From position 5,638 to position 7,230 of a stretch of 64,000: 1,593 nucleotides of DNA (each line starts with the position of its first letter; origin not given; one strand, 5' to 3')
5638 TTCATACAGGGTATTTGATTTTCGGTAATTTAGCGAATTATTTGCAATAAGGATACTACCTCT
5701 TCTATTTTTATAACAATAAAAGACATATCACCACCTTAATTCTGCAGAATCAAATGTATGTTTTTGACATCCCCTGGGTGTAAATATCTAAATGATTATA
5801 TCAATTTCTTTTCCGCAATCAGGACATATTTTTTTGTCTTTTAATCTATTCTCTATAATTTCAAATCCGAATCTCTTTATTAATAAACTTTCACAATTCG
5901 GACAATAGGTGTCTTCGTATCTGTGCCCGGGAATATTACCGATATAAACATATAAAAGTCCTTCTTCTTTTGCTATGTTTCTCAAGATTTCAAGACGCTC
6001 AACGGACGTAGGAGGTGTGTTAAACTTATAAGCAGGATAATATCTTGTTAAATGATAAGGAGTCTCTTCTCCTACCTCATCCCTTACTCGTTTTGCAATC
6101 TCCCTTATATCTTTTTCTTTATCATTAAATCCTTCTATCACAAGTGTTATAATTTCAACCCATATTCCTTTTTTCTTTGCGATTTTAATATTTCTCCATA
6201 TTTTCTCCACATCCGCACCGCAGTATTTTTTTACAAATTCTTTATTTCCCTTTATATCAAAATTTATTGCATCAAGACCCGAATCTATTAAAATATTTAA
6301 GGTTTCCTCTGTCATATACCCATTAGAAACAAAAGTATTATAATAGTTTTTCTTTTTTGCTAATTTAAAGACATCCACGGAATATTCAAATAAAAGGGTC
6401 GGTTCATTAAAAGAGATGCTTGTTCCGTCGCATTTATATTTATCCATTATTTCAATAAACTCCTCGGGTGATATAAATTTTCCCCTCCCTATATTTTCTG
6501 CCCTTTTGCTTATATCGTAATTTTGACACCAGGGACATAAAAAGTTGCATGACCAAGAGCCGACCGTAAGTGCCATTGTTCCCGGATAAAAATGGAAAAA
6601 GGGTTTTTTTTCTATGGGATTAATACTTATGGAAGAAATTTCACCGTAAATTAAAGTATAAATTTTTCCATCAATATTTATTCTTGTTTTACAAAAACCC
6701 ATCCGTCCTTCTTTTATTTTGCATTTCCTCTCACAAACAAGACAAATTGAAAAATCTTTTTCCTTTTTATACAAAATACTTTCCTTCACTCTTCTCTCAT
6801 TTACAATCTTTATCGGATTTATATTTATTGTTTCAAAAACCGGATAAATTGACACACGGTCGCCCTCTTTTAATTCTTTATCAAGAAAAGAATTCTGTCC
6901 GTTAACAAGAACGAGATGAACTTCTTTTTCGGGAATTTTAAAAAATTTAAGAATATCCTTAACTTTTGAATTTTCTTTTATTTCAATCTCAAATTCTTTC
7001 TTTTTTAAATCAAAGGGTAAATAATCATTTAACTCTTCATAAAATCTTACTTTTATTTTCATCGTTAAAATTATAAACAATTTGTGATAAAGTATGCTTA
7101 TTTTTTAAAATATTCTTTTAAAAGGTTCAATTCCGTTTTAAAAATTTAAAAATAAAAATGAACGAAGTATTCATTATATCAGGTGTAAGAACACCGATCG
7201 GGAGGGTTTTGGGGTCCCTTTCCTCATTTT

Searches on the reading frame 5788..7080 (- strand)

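Call 86: search_protein_families(library=ncbifam, proteins=[window:5788-7080:-], max_evalue=0.00001)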
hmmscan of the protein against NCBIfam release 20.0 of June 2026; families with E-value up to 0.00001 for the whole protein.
window:5788-7080:- (430 aa): 11 families
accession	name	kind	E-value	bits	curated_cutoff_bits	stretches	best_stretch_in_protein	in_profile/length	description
TIGR04337.1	AmmeMemoSam_rS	hypoth_equivalog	3e-78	263.1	220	1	111-426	12-329/349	AmmeMemoRadiSam system radical SAM enzyme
TIGR02495.1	NrdG2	equivalog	6.2e-18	64.8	131.15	1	165-336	13-184/193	anaerobic ribonucleoside-triphosphate reductase activating protein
TIGR04041.1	activase_YjjW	hypoth_equivalog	1.4e-12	47.6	250.2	1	203-348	93-239/276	YjjW family glycine radical enzyme activase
TIGR02493.1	PFLA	equivalog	1.7e-12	47.2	231.75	1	177-333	24-184/235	pyruvate formate-lyase-activating protein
NF048010.1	SfplDhtActHpsHDes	equivalog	2.1e-11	43.2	430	1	219-348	134-264/298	(2S)-3-sulfopropanediol dehydratase activating enzyme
TIGR02494.1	PFLE_PFLC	subfamily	8.9e-09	35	174.35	1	219-345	126-252/293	glycyl-radical enzyme activating protein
TIGR02668.1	moaA_archaeal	equivalog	2.2e-08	33.4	325.25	1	177-336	19-177/303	GTP 3',8-cyclase MoaA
NF043069.1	T4HPD_activ_SAM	equivalog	3.5e-07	29.9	425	1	177-334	81-241/299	trans-4-hydroxy-L-proline dehydratase activase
TIGR04395.1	cutC_activ_rSAM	equivalog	1.7e-06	27.5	360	1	215-333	126-246/309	choline TMA-lyase-activating enzyme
NF005028.0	PRK06437.1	equivalog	3.5e-06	27.1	85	1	31-82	14-64/67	hypothetical protein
NF033719.1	ind_deCO2_activ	equivalog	6.4e-06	25.7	425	1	218-334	131-247/302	indoleacetate decarboxylase activase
